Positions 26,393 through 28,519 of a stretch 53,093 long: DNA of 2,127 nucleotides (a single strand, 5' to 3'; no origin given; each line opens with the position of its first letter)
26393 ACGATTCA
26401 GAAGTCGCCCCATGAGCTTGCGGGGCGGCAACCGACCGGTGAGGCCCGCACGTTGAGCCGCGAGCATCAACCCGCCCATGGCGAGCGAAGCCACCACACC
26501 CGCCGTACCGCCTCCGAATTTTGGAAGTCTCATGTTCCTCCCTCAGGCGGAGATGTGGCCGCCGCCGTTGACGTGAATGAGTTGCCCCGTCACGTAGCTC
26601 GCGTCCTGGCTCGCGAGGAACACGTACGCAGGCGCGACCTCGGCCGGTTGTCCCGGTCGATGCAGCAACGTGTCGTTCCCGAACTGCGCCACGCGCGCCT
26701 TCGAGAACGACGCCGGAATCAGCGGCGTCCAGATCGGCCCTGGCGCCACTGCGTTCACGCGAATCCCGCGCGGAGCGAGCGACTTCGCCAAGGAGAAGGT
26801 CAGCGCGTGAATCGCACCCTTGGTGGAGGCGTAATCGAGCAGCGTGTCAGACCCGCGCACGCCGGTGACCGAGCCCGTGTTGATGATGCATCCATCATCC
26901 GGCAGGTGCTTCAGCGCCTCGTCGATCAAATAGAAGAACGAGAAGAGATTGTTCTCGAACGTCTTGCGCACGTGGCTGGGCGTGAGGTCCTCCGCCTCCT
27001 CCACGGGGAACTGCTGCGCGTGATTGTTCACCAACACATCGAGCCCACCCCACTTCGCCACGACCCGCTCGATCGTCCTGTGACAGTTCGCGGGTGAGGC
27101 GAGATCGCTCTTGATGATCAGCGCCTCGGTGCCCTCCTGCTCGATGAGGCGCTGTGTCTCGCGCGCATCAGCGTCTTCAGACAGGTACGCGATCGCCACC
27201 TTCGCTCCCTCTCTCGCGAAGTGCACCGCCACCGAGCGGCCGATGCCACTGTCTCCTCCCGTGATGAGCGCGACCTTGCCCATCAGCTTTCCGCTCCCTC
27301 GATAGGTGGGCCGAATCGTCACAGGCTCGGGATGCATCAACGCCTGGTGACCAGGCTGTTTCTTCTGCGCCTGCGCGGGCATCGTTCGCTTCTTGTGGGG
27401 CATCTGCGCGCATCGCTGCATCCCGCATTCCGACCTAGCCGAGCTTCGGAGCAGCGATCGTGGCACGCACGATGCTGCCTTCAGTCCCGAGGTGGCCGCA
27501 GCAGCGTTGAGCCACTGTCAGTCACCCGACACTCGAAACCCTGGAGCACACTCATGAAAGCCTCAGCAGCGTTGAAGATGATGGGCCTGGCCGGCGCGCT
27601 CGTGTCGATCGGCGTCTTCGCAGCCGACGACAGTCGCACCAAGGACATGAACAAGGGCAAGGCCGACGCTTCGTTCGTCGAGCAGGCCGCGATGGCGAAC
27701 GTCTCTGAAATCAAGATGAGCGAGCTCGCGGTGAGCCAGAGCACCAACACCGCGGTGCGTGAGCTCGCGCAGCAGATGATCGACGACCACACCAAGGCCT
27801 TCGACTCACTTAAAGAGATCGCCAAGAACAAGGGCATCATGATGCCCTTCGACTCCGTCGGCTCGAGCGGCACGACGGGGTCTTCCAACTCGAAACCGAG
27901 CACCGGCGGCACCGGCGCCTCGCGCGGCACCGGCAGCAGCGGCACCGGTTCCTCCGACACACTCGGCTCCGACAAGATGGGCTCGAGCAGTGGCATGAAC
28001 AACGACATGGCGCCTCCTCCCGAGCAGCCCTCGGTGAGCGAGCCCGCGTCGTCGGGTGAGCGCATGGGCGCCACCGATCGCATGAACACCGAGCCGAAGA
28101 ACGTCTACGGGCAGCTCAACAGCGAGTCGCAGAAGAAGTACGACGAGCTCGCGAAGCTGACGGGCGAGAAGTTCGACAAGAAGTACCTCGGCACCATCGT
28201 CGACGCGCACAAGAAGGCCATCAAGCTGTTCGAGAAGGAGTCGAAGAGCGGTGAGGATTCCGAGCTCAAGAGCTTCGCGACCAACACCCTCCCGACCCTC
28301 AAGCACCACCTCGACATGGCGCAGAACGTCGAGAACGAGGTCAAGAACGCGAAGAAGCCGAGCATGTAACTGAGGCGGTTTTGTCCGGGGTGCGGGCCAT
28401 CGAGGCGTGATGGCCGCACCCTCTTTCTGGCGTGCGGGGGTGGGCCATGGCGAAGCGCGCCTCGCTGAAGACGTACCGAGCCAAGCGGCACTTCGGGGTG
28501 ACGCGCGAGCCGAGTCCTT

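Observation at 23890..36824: Cluster of near-consensus sigma54 (-24/-12) promoters in front of stress-type genes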

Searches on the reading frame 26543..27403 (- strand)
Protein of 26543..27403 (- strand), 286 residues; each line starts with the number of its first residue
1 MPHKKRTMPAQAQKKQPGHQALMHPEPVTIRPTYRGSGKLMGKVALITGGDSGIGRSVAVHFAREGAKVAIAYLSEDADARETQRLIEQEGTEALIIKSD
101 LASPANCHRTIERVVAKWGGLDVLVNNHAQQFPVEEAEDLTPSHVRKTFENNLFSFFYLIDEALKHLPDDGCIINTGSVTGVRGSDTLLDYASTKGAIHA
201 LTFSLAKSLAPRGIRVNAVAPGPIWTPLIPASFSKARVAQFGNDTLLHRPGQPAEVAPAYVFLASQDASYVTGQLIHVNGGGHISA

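Call 7: search_protein_families(library=pfam, proteins=[window:26543-27403:-], max_evalue=0.001)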
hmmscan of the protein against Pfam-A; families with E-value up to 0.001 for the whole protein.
window:26543-27403:- (286 aa): 4 families
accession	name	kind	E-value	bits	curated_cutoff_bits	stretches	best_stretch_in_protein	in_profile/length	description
PF13561.12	adh_short_C2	-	3.8e-59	200.6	27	1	51-283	5-236/236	Enoyl-(Acyl carrier protein) reductase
PF00106.31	adh_short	-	5.1e-45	153.8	26.6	1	43-229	1-187/195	short chain dehydrogenase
PF08659.16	KR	-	1.1e-09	38.8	22.6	1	45-202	3-160/180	KR domain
PF23441.1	SDR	-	0.00055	19.8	27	0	43-281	8-254/258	SDR-like rossmann domain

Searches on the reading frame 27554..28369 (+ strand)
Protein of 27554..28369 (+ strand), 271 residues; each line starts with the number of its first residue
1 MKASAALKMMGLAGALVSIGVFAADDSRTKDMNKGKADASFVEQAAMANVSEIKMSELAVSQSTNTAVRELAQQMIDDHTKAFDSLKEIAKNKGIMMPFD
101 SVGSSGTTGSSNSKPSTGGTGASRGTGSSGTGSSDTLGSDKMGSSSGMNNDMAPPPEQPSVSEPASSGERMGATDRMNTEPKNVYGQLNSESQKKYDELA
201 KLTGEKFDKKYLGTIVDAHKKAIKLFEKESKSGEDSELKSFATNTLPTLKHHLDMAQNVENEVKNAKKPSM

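Call 7: search_protein_families(library=pfam, proteins=[window:27554-28369:+], max_evalue=0.001)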
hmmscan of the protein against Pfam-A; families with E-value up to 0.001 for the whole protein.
window:27554-28369:+ (271 aa): 2 families
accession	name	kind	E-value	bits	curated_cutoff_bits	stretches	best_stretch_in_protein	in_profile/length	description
PF13628.12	DUF4142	-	4.9e-42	143.9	27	2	178-258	59-137/138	Domain of unknown function (DUF4142)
PF03713.19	DUF305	-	6.2e-12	46.3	27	1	38-244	1-135/151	Domain of unknown function (DUF305)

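Call 34: find_homologous_proteins(query=window:27554-28369:+, max_evalue=1e-10)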
Query window:27554-28369:+ (271 aa): 106 proteins with E <= 1e-10 among 1886 candidates.
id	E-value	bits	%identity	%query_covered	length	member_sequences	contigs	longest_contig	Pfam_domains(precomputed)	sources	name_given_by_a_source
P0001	8.8e-165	564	100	100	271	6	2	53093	PF13628.14,PF03713.20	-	-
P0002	2.0e-157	540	88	100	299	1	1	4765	PF13628.14,PF03713.20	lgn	-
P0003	1.3e-129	449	74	100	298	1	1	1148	PF13628.14,PF03713.20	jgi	-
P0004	3.4e-127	441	72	100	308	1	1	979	PF13628.14,PF03713.20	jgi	-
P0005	1.2e-124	433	91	38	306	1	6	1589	PF13628.14,PF03713.20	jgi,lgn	-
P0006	1.4e-124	433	70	100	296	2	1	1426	PF13628.14,PF03713.20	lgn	-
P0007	1.7e-118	413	73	100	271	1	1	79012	PF13628.14,PF03713.20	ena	-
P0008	3.3e-102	359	68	100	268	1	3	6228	PF13628.14,PF03713.20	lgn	-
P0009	3.6e-100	353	74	75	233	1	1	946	PF13628.14,PF03713.20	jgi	jgi:hypothetical protein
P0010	3.4e-96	340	58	100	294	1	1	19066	PF13628.14,PF03713.20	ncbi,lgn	-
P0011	1.6e-95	338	67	42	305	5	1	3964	PF13628.14,PF03713.20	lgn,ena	-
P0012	2.0e-95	337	56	94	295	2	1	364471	PF13628.14,PF03713.20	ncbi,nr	ncbi:MAG: DUF4142 domain-containing protein [Archangium sp.]|nr:DUF4142 domain-containing protein [A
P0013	3.9e-94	333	51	100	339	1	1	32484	PF13628.14,PF03713.20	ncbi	-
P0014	3.7e-93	330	58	100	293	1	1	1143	PF13628.14,PF03713.20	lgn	-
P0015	7.9e-93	329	57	100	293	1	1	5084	PF13628.14,PF03713.20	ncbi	-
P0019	9.3e-90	319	53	94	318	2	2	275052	PF13628.14,PF03713.20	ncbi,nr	ncbi:MAG: DUF4142 domain-containing protein [Archangium sp.]|nr:DUF4142 domain-containing protein [A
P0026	8.9e-55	204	44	100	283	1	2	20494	PF13628.14,PF03713.20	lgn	-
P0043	1.3e-38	151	38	97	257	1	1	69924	PF13628.14,PF03713.20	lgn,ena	-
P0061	2.3e-19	88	44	27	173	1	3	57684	PF13628.14,PF03713.20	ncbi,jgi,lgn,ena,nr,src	ncbi:MAG TPA: DUF4142 domain-containing protein [Gemmataceae bacterium]|nr:DUF4142 domain-containing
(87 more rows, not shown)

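Call 35: find_encoding_contigs(protein=P0007, flank=10000, max_places=2)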
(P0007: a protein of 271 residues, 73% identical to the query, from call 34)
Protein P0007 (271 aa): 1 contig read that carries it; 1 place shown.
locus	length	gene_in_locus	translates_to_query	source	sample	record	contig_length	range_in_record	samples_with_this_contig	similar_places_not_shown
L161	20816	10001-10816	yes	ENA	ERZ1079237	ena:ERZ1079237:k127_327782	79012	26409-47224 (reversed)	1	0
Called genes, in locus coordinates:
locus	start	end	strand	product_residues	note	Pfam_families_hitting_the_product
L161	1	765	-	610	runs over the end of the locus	PF03577:Peptidase_C69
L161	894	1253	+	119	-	PF01483:P_proprotein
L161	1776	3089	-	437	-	PF07586:HXXSHH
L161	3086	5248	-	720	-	-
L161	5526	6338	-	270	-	PF00106:adh_short, PF08659:KR, PF23441:SDR (weak), PF13561:adh_short_C2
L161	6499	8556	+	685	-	PF00989:PAS, PF08448:PAS_4, PF13426:PAS_9, PF00512:HisKA, PF02518:HATPase_c, PF00072:Response_reg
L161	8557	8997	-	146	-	-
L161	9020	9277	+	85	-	-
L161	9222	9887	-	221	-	PF00106:adh_short, PF08659:KR (weak), PF13561:adh_short_C2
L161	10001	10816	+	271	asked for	PF13628:DUF4142, PF03713:DUF305, PF13628:DUF4142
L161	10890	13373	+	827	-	PF13298:LigD_N, PF01068:DNA_ligase_A_M, PF04679:DNA_ligase_A_C, PF21686:LigD_Prim-Pol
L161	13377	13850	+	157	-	PF02735:Ku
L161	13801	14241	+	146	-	-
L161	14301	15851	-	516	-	PF01266:DAO, PF13450:NAD_binding_8, PF13454:NAD_binding_9 (faint), PF00355:Rieske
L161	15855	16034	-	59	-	-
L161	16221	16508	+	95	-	PF04226:Transgly_assoc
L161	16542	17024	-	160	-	PF01471:PG_binding_1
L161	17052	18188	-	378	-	PF05359:DUF748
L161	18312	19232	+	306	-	PF03631:Virul_fac_BrkB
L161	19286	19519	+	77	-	PF20106:DUF6496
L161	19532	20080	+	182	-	PF00210:Ferritin, PF02915:Rubrerythrin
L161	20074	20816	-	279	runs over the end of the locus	PF00106:adh_short, PF01370:Epimerase, PF08659:KR (weak), PF13561:adh_short_C2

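Call 36: find_encoding_contigs(protein=P0012, flank=10000, max_places=2)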
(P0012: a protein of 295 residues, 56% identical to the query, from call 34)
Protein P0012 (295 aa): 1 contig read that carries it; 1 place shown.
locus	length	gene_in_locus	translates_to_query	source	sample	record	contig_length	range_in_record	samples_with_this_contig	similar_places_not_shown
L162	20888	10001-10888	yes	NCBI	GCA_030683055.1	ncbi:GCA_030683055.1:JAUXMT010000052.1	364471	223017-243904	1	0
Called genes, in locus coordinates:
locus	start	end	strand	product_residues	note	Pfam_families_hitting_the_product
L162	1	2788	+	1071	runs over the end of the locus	PF00009:GTP_EFTU, PF01926:MMR_HSR1 (faint), PF22594:GTP-eEF1A_C, PF00258:Flavodoxin_1, PF00667:FAD_binding_1, PF00175:NAD_binding_1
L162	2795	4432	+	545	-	PF03460:NIR_SIR_ferr, PF01077:NIR_SIR, PF03460:NIR_SIR_ferr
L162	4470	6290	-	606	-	PF03577:Peptidase_C69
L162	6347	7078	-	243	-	PF00106:adh_short, PF08659:KR, PF13561:adh_short_C2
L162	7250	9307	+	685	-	PF00989:PAS, PF08448:PAS_4, PF13426:PAS_9, PF00512:HisKA, PF02518:HATPase_c, PF00072:Response_reg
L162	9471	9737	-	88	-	PF00106:adh_short, PF13561:adh_short_C2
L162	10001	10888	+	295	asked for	PF03713:DUF305 (faint), PF13628:DUF4142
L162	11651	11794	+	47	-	-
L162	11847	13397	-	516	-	PF00890:FAD_binding_2 (weak), PF01266:DAO, PF01494:FAD_binding_3 (weak), PF13450:NAD_binding_8, PF00355:Rieske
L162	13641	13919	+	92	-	PF04226:Transgly_assoc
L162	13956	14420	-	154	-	PF01471:PG_binding_1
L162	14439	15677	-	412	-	PF05359:DUF748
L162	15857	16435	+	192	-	PF00210:Ferritin, PF02915:Rubrerythrin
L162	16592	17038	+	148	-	PF01152:Bac_globin (weak)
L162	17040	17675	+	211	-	-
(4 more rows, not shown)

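Call 37: find_encoding_contigs(protein=P0019, flank=10000, max_places=2)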
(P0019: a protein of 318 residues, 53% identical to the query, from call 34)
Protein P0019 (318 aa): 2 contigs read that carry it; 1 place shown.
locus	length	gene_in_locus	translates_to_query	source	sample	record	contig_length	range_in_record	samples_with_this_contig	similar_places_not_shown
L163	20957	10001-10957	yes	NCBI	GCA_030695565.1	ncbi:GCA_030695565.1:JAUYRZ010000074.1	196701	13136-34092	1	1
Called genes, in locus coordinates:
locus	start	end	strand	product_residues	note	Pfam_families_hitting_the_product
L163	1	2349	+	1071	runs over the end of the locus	PF00009:GTP_EFTU, PF22594:GTP-eEF1A_C, PF00258:Flavodoxin_1, PF00667:FAD_binding_1, PF00175:NAD_binding_1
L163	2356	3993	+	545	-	PF03460:NIR_SIR_ferr, PF01077:NIR_SIR, PF03460:NIR_SIR_ferr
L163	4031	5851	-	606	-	PF03577:Peptidase_C69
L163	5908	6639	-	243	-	PF00106:adh_short, PF08659:KR, PF13561:adh_short_C2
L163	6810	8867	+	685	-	PF00989:PAS, PF08448:PAS_4, PF13426:PAS_9, PF00512:HisKA, PF02518:HATPase_c, PF00072:Response_reg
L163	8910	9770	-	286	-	PF00106:adh_short, PF08659:KR, PF13561:adh_short_C2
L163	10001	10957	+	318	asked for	PF03713:DUF305 (faint), PF13628:DUF4142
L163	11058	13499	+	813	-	PF13298:LigD_N, PF01068:DNA_ligase_A_M, PF04679:DNA_ligase_A_C, PF21686:LigD_Prim-Pol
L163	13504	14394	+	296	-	PF02735:Ku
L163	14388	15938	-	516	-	PF00890:FAD_binding_2 (weak), PF01266:DAO, PF01494:FAD_binding_3 (weak), PF13450:NAD_binding_8, PF00355:Rieske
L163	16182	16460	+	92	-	PF04226:Transgly_assoc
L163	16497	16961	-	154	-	PF01471:PG_binding_1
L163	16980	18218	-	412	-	PF05359:DUF748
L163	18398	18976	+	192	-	PF00210:Ferritin, PF02915:Rubrerythrin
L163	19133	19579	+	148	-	PF01152:Bac_globin (weak)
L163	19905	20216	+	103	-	-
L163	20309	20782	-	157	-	-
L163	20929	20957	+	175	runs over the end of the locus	-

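Call 61: find_encoding_contigs(protein=P0013, flank=8000, max_places=1)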
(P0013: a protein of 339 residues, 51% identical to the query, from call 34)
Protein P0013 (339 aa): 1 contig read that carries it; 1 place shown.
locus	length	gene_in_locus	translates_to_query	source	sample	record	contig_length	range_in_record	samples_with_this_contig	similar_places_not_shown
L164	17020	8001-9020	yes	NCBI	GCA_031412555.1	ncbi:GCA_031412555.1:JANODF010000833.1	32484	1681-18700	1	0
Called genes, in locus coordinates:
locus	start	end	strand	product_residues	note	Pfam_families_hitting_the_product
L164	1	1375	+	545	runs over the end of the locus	PF03460:NIR_SIR_ferr, PF01077:NIR_SIR, PF03460:NIR_SIR_ferr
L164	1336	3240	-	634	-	PF03577:Peptidase_C69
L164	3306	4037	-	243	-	PF00106:adh_short, PF08659:KR, PF13561:adh_short_C2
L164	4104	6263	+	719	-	PF00989:PAS, PF08448:PAS_4, PF13426:PAS_9, PF00512:HisKA, PF02518:HATPase_c, PF00072:Response_reg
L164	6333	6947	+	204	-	PF08123:DOT1 (weak)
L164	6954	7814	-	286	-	PF00106:adh_short, PF08659:KR, PF13561:adh_short_C2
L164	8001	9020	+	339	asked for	PF03713:DUF305 (faint), PF13628:DUF4142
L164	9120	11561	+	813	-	PF13298:LigD_N, PF01068:DNA_ligase_A_M, PF04679:DNA_ligase_A_C, PF21686:LigD_Prim-Pol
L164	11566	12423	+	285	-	PF02735:Ku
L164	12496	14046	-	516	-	PF00890:FAD_binding_2 (weak), PF01266:DAO, PF13450:NAD_binding_8, PF00355:Rieske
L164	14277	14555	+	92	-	PF04226:Transgly_assoc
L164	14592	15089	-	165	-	PF01471:PG_binding_1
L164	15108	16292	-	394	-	PF05359:DUF748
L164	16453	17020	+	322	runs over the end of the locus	PF03631:Virul_fac_BrkB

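Call 62: find_encoding_contigs(protein=P0026, flank=8000, max_places=1)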
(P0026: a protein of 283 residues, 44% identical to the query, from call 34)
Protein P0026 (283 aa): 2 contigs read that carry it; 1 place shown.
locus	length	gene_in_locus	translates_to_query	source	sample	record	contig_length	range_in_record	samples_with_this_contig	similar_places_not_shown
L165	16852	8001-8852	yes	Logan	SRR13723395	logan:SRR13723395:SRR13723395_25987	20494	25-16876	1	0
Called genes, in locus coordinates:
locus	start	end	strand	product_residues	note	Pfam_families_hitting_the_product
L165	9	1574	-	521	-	PF01494:FAD_binding_3 (faint), PF07992:Pyr_redox_2 (faint), PF00732:GMC_oxred_N, PF00890:FAD_binding_2 (weak), PF01266:DAO (weak), PF05199:GMC_oxred_C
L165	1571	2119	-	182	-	PF13618:Gluconate_2-dh3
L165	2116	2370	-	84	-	-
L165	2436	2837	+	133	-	-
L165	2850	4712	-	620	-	PF13946:DUF4214 (weak)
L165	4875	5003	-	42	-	-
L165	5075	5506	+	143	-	PF09835:DUF2062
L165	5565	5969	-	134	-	PF13279:4HBT_2, PF03061:4HBT (weak)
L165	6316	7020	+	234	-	PF08123:DOT1 (weak)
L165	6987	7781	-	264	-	PF00106:adh_short, PF08659:KR (weak), PF13561:adh_short_C2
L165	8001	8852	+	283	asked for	PF13628:DUF4142, PF03713:DUF305 (weak), PF13628:DUF4142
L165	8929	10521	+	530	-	PF13298:LigD_N, PF01068:DNA_ligase_A_M, PF04679:DNA_ligase_A_C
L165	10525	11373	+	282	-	PF02735:Ku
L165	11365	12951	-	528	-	PF01266:DAO, PF13450:NAD_binding_8, PF00355:Rieske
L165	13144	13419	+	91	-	PF04226:Transgly_assoc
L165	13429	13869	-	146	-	PF01471:PG_binding_1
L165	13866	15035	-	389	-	PF05359:DUF748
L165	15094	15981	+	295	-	PF03631:Virul_fac_BrkB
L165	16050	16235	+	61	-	PF20106:DUF6496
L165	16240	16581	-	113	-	PF11373:DUF3175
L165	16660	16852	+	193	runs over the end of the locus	PF00210:Ferritin, PF02915:Rubrerythrin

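Call 63: find_encoding_contigs(protein=P0043, flank=8000, max_places=1)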
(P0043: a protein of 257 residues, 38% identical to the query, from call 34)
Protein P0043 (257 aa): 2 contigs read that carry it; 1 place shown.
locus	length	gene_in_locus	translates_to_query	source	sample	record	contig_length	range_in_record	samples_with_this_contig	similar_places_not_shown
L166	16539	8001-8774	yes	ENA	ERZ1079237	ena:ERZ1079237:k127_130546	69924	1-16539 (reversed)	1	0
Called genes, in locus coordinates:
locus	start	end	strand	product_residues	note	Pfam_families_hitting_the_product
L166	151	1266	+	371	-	PF01926:MMR_HSR1, PF02421:FeoB_N (weak), PF06071:YchF-GTPase_C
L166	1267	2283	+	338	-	PF07238:PilZ, PF00072:Response_reg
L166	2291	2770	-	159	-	-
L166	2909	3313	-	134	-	PF13302:Acetyltransf_3 (weak), PF00583:Acetyltransf_1, PF13673:Acetyltransf_10 (weak), PF13508:Acetyltransf_7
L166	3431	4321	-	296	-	PF02129:Peptidase_S15 (weak), PF00561:Abhydrolase_1 (weak), PF12146:Hydrolase_4, PF12697:Abhydrolase_6, PF00326:Peptidase_S9 (weak)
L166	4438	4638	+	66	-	-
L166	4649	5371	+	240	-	PF01965:DJ-1_PfpI, PF17124:ThiJ_like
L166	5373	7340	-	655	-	PF08448:PAS_4, PF00989:PAS (weak), PF13426:PAS_9 (weak), PF00512:HisKA (weak), PF02518:HATPase_c, PF00072:Response_reg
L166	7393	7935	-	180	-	-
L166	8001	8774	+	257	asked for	PF13628:DUF4142, PF03713:DUF305 (faint), PF13628:DUF4142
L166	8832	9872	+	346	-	PF10023:Aminopep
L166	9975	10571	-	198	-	PF13801:Metal_resist (weak)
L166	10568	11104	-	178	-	-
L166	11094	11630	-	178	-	PF04542:Sigma70_r2, PF08281:Sigma70_r4_2, PF04545:Sigma70_r4 (weak)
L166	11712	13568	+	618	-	PF00069:Pkinase, PF07714:PK_Tyr_Ser-Thr, PF03109:ABC1 (faint)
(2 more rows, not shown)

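Call 64: find_encoding_contigs(protein=P0061, flank=8000, max_places=1)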
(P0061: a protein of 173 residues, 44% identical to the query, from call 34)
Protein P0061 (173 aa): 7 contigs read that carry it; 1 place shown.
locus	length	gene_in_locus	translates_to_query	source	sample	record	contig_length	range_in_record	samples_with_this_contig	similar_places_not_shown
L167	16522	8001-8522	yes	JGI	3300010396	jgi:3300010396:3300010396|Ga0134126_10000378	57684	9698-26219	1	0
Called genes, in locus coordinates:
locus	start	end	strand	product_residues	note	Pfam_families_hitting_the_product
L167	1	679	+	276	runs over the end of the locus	-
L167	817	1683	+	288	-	PF02630:SCO1-SenC (weak)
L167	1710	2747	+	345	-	PF02790:COX2_TM (weak), PF13473:Cupredoxin_1 (weak), PF00116:COX2, PF00034:Cytochrom_C (weak)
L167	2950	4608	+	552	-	PF00115:COX1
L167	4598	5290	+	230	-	PF00510:COX3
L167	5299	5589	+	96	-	PF03626:COX4_pro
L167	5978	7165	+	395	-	-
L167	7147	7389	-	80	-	-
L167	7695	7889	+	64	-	-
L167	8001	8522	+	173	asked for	PF13628:DUF4142, PF03713:DUF305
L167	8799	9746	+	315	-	PF00990:GGDEF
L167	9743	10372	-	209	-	PF04264:YceI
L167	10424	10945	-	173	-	-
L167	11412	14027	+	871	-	PF24817:WD40_WDHD1_1st, PF25174:Beta-prop_THOC3, PF25175:Beta-prop_WDR5, PF23381:Beta-prop_IFT122_1st, PF24807:WD40_CDC20-Fz, PF25175:Beta-prop_WDR5, PF24807:WD40_CDC20-Fz, PF25173:Beta-prop_WDR3_1st, +31 more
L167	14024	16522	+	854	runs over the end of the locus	PF23381:Beta-prop_IFT122_1st, PF25174:Beta-prop_THOC3, PF25175:Beta-prop_WDR5, PF25174:Beta-prop_THOC3, PF24796:WDR55, PF25173:Beta-prop_WDR3_1st, PF25174:Beta-prop_THOC3, PF25175:Beta-prop_WDR5, +29 more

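Call 70: find_encoding_contigs(protein=window:27554-28369:+, flank=10000, max_places=2)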
Protein window:27554-28369:+ (271 aa): 2 contigs read that carry it; 2 places shown.
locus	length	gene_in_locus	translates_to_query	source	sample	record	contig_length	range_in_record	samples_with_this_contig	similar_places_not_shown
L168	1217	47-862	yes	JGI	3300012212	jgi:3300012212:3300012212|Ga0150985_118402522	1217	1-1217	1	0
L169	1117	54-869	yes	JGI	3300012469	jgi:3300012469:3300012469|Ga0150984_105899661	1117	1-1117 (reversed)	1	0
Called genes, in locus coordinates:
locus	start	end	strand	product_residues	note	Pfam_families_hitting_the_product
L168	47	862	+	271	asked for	PF13628:DUF4142, PF03713:DUF305, PF13628:DUF4142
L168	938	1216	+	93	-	?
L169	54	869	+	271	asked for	PF13628:DUF4142, PF03713:DUF305, PF13628:DUF4142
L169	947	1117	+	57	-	?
